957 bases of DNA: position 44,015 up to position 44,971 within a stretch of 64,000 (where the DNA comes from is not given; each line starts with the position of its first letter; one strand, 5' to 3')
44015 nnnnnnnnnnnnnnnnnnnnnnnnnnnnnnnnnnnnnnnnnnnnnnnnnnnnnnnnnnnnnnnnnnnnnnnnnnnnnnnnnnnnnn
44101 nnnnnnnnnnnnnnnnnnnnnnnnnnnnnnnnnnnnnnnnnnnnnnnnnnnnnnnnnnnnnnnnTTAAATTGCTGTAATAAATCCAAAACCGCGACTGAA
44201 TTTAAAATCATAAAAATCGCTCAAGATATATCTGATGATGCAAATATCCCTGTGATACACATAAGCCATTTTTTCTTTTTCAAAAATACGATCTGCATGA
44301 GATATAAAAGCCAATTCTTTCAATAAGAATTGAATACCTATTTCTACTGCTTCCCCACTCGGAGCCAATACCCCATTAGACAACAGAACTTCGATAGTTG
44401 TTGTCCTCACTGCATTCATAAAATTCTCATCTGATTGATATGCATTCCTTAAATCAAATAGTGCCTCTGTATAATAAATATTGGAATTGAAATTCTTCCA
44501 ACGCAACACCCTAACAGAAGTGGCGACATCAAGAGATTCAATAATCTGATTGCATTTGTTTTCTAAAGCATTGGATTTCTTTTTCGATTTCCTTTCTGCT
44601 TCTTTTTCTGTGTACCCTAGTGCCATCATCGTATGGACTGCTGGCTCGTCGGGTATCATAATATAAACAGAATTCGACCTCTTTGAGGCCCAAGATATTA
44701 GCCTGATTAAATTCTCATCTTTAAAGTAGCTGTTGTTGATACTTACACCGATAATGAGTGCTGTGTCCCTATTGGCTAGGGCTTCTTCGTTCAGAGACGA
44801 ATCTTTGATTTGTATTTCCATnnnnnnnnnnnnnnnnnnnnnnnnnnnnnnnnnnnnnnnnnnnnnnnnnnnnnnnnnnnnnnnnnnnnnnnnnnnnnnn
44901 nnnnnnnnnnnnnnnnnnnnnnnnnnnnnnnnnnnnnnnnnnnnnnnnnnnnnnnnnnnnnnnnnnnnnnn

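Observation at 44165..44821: Stand-alone tRNA-dependent cyclodipeptide synthase (CDPS) gene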

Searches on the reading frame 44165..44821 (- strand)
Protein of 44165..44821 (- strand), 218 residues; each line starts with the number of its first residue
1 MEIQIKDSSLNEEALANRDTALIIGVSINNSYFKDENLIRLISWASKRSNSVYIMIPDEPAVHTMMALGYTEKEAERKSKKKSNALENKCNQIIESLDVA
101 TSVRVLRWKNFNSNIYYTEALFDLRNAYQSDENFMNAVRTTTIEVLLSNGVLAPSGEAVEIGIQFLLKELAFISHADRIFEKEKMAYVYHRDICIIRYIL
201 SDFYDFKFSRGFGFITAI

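Call 3: search_protein_families(library=pfam, proteins=[window:44165-44821:-], max_evalue=1)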
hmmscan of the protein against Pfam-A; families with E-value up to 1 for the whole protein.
window:44165-44821:- (218 aa): 4 families
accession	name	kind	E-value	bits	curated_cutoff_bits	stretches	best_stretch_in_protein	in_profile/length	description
PF16715.11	CDPS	-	1.7e-31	110.1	27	1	16-214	14-215/220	Cyclodipeptide synthase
PF05076.18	SUFU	-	0.068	13.5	25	1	54-92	122-160/172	Suppressor of fused protein (SUFU)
PF12102.13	MrcB_N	-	0.084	12.9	25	1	51-102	76-127/183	MrcB-like, N-terminal domain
PF07499.19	RuvA_C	-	0.14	13.1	24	1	63-77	8-22/47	RuvA, C-terminal domain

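Call 4: search_protein_families(library=ncbifam, proteins=[window:44165-44821:-], max_evalue=1)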
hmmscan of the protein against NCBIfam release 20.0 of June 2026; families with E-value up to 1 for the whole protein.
window:44165-44821:- (218 aa): 3 families
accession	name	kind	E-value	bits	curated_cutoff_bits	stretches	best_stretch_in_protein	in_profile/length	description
TIGR04539.1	tRNA_cyclodipep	subfamily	1.1e-44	152.6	45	1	12-215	11-216/220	tRNA-dependent cyclodipeptide synthase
NF052540.1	CydityrSynMycb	equivalog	4.1e-14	52.8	300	1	20-191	20-194/223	cyclodityrosine synthase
NF004630.0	PRK05974.1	equivalog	0.14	12.2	75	1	141-166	4-29/83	phosphoribosylformylglycinamidine synthase subunit PurS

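Call 5: search_solved_structures(query=window:44165-44821:-, max_evalue=10, show_alignments=3)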
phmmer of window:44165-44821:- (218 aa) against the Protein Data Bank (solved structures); distinct sequences matched with E-value up to 10: 13.
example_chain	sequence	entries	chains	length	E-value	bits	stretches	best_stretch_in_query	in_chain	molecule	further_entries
6ez3_A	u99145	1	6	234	6.7e-17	65.2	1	14-215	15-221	Cyclo(L-leucyl-L-leucyl) synthase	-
3oqv_A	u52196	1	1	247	2.6e-12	50.2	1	16-215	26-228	AlbC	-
4q24_A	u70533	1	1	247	1.3e-11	47.9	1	16-215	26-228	Cyclo(L-leucyl-L-phenylalanyl) synthase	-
3oqh_A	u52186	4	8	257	4.5e-11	46.2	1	15-207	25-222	Putative uncharacterized protein yvmC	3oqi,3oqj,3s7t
7azu_A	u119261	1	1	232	8.4e-10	42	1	9-215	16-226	Cyclodipeptide synthase, BtCDPS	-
6ztu_A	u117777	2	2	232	9.5e-10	41.8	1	9-215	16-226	Cyclodipeptide synthase, BtCDPS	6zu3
2x9q_A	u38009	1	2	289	5.7e-07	32.8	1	22-156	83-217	CYCLODIPEPTIDE SYNTHETASE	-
9gun_A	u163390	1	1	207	0.00032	23.8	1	23-209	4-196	Cyclodipeptide synthase from Porphyromonas gingivalis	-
9i5m_A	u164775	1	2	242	0.041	16.9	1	18-142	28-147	Cyclodipeptide synthase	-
5mlq_A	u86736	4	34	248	0.043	16.8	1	18-142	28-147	CDPS | Cyclodipeptide synthase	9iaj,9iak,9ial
5ocd_A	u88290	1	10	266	0.067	16.2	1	10-142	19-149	Cyclodipeptide synthase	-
9iam_A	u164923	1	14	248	0.085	15.9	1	18-142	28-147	Cyclodipeptide synthase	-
9j61_A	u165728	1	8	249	0.39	13.7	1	12-63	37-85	Cyclodipeptide synthase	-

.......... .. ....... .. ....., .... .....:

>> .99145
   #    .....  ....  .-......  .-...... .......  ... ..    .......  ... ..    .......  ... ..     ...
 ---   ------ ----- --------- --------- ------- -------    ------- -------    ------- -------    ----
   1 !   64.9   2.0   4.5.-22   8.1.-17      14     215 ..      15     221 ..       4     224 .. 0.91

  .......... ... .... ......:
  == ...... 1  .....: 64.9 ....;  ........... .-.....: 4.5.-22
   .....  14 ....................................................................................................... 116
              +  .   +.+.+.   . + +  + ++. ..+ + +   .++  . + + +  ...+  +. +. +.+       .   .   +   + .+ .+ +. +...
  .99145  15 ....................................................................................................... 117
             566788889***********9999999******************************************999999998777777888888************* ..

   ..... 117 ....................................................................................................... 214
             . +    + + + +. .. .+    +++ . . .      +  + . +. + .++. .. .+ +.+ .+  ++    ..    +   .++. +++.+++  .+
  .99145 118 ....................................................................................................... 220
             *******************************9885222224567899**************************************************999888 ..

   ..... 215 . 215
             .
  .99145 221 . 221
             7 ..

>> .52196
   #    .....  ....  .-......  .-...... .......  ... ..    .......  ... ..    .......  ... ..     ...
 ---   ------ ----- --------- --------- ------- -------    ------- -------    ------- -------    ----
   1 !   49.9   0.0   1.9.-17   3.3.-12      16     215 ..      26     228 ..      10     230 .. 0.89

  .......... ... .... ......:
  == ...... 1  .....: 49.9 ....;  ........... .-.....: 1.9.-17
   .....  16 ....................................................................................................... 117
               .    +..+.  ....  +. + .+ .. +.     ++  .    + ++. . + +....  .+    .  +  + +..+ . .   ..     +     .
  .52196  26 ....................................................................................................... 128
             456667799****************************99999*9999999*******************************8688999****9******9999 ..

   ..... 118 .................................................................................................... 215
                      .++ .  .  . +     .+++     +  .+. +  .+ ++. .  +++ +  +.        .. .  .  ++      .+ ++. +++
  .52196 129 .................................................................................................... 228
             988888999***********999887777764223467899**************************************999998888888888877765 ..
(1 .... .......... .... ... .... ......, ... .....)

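Call 7: find_homologous_proteins(query=window:44165-44821:-)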
Query window:44165-44821:- (218 aa): 51 proteins with E <= 0.001 among 261 candidates.
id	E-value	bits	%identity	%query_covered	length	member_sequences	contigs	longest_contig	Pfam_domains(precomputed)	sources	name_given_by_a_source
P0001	5.5e-137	472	100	100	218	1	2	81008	PF16715.12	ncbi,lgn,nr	ncbi:MAG: tRNA-dependent cyclodipeptide synthase [Candidatus Nomurabacteria bacterium]|nr:tRNA-depen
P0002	1.1e-105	370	80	100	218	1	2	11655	PF16715.12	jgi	jgi:cyclo(L-tyrosyl-L-tyrosyl) synthase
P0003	1.1e-100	353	75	100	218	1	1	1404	PF16715.12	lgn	-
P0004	8.8e-61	223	52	100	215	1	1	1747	PF16715.12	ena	-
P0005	1.9e-57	212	50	100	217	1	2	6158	PF16715.12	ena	-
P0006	1.7e-56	209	48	98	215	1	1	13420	PF16715.12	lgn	-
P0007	1.1e-55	206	49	98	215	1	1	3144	PF16715.12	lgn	-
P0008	1.8e-55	206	50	100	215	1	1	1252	PF16715.12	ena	-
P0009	7.4e-55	204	50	99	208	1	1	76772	PF16715.12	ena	-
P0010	8.6e-54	200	44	100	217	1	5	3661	PF16715.12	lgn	-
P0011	1.8e-52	196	47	98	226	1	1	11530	PF16715.12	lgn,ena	-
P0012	2.4e-52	196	47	98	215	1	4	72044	PF16715.12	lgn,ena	-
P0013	2.7e-52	195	49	86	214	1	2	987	PF16715.12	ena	-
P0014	2.8e-52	195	45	100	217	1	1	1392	PF16715.12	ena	-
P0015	1.5e-51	193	44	97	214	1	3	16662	PF16715.12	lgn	-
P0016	1.6e-51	193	44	99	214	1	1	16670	PF16715.12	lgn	-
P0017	2.0e-51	193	47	91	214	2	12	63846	PF16715.12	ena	-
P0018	2.2e-51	192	42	99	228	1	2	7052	PF16715.12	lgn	-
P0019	2.7e-51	192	46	98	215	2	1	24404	PF16715.12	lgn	-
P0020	5.5e-51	191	46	99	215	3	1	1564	PF16715.12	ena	-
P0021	1.0e-50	190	45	99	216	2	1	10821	PF16715.12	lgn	-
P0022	1.2e-50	190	48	99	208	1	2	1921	PF16715.12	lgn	-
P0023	1.7e-50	190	42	85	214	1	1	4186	PF16715.12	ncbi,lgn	-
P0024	3.7e-50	188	45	96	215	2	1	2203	PF16715.12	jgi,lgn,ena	-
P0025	5.1e-50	188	43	100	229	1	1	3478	PF16715.12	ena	-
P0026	5.6e-50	188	50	90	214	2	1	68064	PF16715.12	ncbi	-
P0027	9.3e-50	187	44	99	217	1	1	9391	PF16715.12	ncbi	-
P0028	1.7e-49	186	44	99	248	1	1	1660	PF16715.12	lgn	-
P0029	2.2e-49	186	45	98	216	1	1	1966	PF16715.12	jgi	jgi:tRNA-dependent cyclodipeptide synthase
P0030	2.7e-49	186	45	100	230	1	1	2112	PF16715.12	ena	-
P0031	4.4e-49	185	45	98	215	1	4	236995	PF16715.12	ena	-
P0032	6.4e-49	184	46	99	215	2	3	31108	PF16715.12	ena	-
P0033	6.7e-49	184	49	99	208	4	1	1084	PF16715.12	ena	-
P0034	2.7e-48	182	44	98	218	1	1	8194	PF16715.12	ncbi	-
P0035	3.4e-48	182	44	94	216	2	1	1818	PF16715.12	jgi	jgi:tRNA-dependent cyclodipeptide synthase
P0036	3.6e-47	179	43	99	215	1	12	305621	PF16715.12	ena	-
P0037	1.8e-46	176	41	96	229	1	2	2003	PF16715.12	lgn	-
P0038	2.5e-46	176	43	100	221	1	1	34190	PF16715.12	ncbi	-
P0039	3.0e-46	176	41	99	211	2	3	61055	PF16715.12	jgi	jgi:cyclo(L-tyrosyl-L-tyrosyl) synthase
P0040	5.1e-45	172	41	99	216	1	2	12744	PF16715.12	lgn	-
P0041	6.2e-45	171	47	99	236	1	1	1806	PF16715.12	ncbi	-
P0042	2.2e-44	170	40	98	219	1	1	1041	PF16715.12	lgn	-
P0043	6.3e-44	168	42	95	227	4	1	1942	PF16715.12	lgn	-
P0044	2.3e-43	166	44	99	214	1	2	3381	PF16715.12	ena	-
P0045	4.4e-43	165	44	97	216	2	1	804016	PF16715.12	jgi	jgi:tRNA-dependent cyclodipeptide synthase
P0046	7.0e-43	165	43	89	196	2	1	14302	PF16715.12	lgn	-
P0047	7.3e-42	161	40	96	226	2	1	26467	PF16715.12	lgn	-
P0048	1.4e-40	157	41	83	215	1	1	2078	PF16715.12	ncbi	-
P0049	1.9e-40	157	42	98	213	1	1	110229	PF16715.12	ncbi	-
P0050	6.2e-40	155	40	95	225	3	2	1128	PF16715.12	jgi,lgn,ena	-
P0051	1.5e-38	151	37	96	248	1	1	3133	PF16715.12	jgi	jgi:cyclo(L-tyrosyl-L-tyrosyl) synthase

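Call 11: find_encoding_contigs(protein=P0001, flank=10000, max_places=4)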
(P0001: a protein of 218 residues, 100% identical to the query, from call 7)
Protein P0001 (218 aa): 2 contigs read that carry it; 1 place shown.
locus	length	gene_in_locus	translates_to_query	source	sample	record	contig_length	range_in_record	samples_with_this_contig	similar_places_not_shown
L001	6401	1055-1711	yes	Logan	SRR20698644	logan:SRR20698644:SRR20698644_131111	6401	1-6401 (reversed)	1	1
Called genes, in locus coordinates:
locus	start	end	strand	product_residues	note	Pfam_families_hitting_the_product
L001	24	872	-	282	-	-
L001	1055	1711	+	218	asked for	PF16715:CDPS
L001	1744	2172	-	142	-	PF00334:NDK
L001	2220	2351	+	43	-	-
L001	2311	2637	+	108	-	PF00293:NUDIX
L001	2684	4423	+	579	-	PF05970:PIF1, PF13245:AAA_19, PF13401:AAA_22 (weak), PF13604:AAA_30, PF21530:Pif1_2B_dom, PF14493:HTH_40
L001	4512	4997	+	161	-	PF00173:Cyt-b5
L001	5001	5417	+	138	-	PF07681:DoxX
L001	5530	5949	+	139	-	PF00164:Ribosom_S12_S23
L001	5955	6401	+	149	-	?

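Call 21: find_related_loci(query=A1, collection=genome_contigs, flank=8000)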
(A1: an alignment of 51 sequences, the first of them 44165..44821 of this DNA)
Query A1 (218 aa) in genome_contigs; peptide patterns used: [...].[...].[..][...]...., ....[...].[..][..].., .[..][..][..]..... (x = any residue, [..] = any of these).
64 stretches matched a pattern; 15 encode a relative of the query (tblastn E <= 1e-3); 15 distinct loci.
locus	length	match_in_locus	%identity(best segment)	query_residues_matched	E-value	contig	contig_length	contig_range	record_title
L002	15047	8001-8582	50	22-217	4e-57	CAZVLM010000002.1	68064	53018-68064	MAG TPA_asm: uncultured Candidatus Saccharibacteria bacterium isolate SRP170004_co1_323 genome assembly, contig: NODE_45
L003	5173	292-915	45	8-217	1e-56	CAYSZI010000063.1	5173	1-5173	MAG TPA_asm: uncultured Candidatus Saccharibacteria bacterium isolate SRP142039_co2_51 genome assembly, contig: NODE_189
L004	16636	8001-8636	43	3-217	6e-56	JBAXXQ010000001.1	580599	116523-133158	MAG: bacterium isolate ELA743 MAG743_1, whole genome shotgun sequence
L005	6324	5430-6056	45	5-217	1e-52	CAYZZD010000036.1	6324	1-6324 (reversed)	MAG TPA_asm: uncultured Candidatus Saccharibacteria bacterium isolate SRP135725_co1_105 genome assembly, contig: NODE_18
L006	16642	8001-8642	39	3-217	1e-50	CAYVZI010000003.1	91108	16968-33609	MAG TPA_asm: uncultured Candidatus Saccharibacteria bacterium isolate SRP285395_co1_336 genome assembly, contig: NODE_24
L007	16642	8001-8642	40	1-218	2e-50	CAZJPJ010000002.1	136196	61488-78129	MAG TPA_asm: uncultured Candidatus Saccharibacteria bacterium isolate SRP329715_co1_163 genome assembly, contig: NODE_11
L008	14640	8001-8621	42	8-215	2e-50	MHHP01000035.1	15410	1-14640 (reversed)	MAG: Candidatus Andersenbacteria bacterium RIFCSPHIGHO2_02_FULL_45_11 rifcsphigho2_02_scaffold_7024, whole genome shotgu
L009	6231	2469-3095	43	5-214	2e-50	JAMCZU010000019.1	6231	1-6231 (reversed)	MAG: Patescibacteria group bacterium isolate FK_Sedi_B_Bin.291 NODE_55416_length_6231_cov_35.0482, whole genome shotgun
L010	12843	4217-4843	42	5-217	4e-50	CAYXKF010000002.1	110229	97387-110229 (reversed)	MAG TPA_asm: uncultured Candidatus Saccharibacteria bacterium isolate SRP257259_co1_189 genome assembly, contig: NODE_14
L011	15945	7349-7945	34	13-204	3e-33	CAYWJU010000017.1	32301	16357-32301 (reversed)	MAG TPA_asm: uncultured Candidatus Peribacteria bacterium isolate SRP298887_co1_211 genome assembly, contig: NODE_1100_l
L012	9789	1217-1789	35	13-196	7e-33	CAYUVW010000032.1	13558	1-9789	MAG TPA_asm: uncultured Candidatus Peribacteria bacterium isolate SRP278252_co1_785 genome assembly, contig: NODE_8011_l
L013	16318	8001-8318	39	111-216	9e-21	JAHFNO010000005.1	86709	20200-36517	MAG: Candidatus Nomurabacteria bacterium isolate nzgw482 NODE_299_length_86710_cov_5.140491, whole genome shotgun sequen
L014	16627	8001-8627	26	23-214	3e-20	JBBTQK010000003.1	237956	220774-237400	MAG: Patescibacteria group bacterium isolate H43-bin115_1 H43_bin115_1_000000000003, whole genome shotgun sequence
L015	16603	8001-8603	23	17-215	7e-18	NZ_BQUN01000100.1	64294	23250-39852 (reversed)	Streptomyces sp. A012304 sequence100, whole genome shotgun sequence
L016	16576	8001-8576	28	23-215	1e-19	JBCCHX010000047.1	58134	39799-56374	MAG: Cyanobacteria bacterium P01_B01_bin.77 k141_865607_length_58134_cov_16.4640, whole genome shotgun sequence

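Call 31: predict_structure(alignment_id=A1)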
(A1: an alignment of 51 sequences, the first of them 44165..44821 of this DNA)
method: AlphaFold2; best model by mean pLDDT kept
length: 218 residues; sequences in the alignment: 51
mean_pLDDT: 93.6   pTM: 0.88
mean pLDDT of the five models: 93.6, 92.6, 92.3, 91.2, 91.1
residues with pLDDT >= 90: 173; 70-90: 44; 50-70: 1; < 50: 0
segments of 3 or more residues with pLDDT < 50: none
pLDDT, mean of each block of 10 residues (from residue 1): 91 95 91 92 97 93 88 95 96 98 95 95 97 96 91 93 93 96 95 88 89 94
secondary structure, 60 per line:
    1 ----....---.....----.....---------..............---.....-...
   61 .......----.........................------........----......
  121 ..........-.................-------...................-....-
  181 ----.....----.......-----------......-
elements in order: E5-8 H12-16 E21-25 H35-48 E52-56 H58-67 H72-96 E103-107 H115-130 H132-148 H156-174 H176-179 E185-189 H194-200 E212-217

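Call 37: fold_search(model_id=the predicted structure, library=pdb)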
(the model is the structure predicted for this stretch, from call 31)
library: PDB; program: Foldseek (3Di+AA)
matches with E <= 10: 705; with E <= 0.001: 72
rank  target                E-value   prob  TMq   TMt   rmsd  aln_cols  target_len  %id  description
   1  6ez3_B                3.3e-15  1.00  0.85  0.86   2.4       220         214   22  Structure of CDPS from Staphylococcus haemolyticus (released 2018-11-14)
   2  6ez3_A                4.2e-15  1.00  0.87  0.86   2.6       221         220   22  Structure of CDPS from Staphylococcus haemolyticus (released 2018-11-14)
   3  6ez3_D                5.9e-15  1.00  0.86  0.87   2.4       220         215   22  Structure of CDPS from Staphylococcus haemolyticus (released 2018-11-14)
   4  3oqj_B                1.1e-14  1.00  0.84  0.83   2.3       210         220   23  Crystal structure of B. licheniformis CDPS yvmC-BLIC in complex with CAPSO (released 2011-02-23)
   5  3s7t_A                1.1e-14  1.00  0.85  0.86   1.9       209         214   22  Crystal structure of SeMet B. licheniformis CDPS YvmC-Blic (released 2011-06-22)
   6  6ez3_C                1.4e-14  1.00  0.85  0.86   2.6       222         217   21  Structure of CDPS from Staphylococcus haemolyticus (released 2018-11-14)
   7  3oqh_A                1.7e-14  1.00  0.84  0.86   2.2       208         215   22  Crystal structure of B. licheniformis CDPS yvmC-BLIC (released 2011-02-23)
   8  3oqh_B                2.0e-14  1.00  0.85  0.83   3.1       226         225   21  Crystal structure of B. licheniformis CDPS yvmC-BLIC (released 2011-02-23)
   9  6ez3_E                2.2e-14  1.00  0.85  0.87   2.4       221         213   22  Structure of CDPS from Staphylococcus haemolyticus (released 2018-11-14)
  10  3oqi_A                3.1e-14  1.00  0.85  0.83   2.2       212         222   22  Crystal structure of B. licheniformis CDPS yvmC-BLIC in complex with CHES (released 2011-02-23)
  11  6ztu                  3.1e-14  1.00  0.86  0.82   2.3       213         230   21  Crystal structure of a cyclodipeptide synthase from Bacillus thermoamylovorans (released 2021-01-27)
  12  3oqj_A                3.9e-14  1.00  0.86  0.88   2.6       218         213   21  Crystal structure of B. licheniformis CDPS yvmC-BLIC in complex with CAPSO (released 2011-02-23)
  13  4q24                  4.9e-14  1.00  0.84  0.82   3.0       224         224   22  Crystal structure of Cyclo(L-leucyl-L-phenylalanyl) synthase (released 2014-10-08)
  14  3s7t_B                6.6e-14  1.00  0.86  0.84   2.0       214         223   22  Crystal structure of SeMet B. licheniformis CDPS YvmC-Blic (released 2011-06-22)
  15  7azu                  7.5e-14  1.00  0.86  0.81   2.3       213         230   21  Crystal structure of a cyclodipeptide synthase from Bacillus thermoamylovorans (released 2021-01-27)
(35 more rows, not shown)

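Call 64: find_encoding_contigs(protein=P0017, flank=6000, max_places=2)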
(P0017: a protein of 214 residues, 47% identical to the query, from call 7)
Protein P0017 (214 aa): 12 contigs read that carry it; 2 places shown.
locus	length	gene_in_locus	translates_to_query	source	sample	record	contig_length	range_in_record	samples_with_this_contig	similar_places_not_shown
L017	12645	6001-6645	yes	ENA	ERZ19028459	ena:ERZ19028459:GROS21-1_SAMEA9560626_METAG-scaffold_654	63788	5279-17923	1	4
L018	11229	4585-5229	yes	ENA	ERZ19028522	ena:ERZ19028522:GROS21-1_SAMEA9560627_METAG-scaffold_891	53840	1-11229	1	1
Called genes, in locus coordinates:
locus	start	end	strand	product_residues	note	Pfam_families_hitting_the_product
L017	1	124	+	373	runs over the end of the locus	-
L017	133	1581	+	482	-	PF19077:Big_13 (faint), PF00041:fn3 (faint)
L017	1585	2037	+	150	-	-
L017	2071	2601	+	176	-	PF09394:Inhibitor_I42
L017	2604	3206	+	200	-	PF01810:LysE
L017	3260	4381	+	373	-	PF00149:Metallophos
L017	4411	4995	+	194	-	PF00230:MIP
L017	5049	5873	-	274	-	-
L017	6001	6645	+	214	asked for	PF16715:CDPS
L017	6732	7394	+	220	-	PF06736:TMEM175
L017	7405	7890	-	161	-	-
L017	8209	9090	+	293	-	PF10672:Methyltrans_SAM, PF03602:Cons_hypoth95 (faint), PF09445:Methyltransf_15 (weak)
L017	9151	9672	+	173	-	PF00254:FKBP_C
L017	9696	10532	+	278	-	PF04402:SIMPL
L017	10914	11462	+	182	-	PF02357:NusG, PF00467:KOW (weak)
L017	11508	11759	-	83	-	-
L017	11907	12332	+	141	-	PF03946:Ribosomal_L11_N, PF00298:Ribosomal_L11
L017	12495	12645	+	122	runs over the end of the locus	-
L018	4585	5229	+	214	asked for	PF16715:CDPS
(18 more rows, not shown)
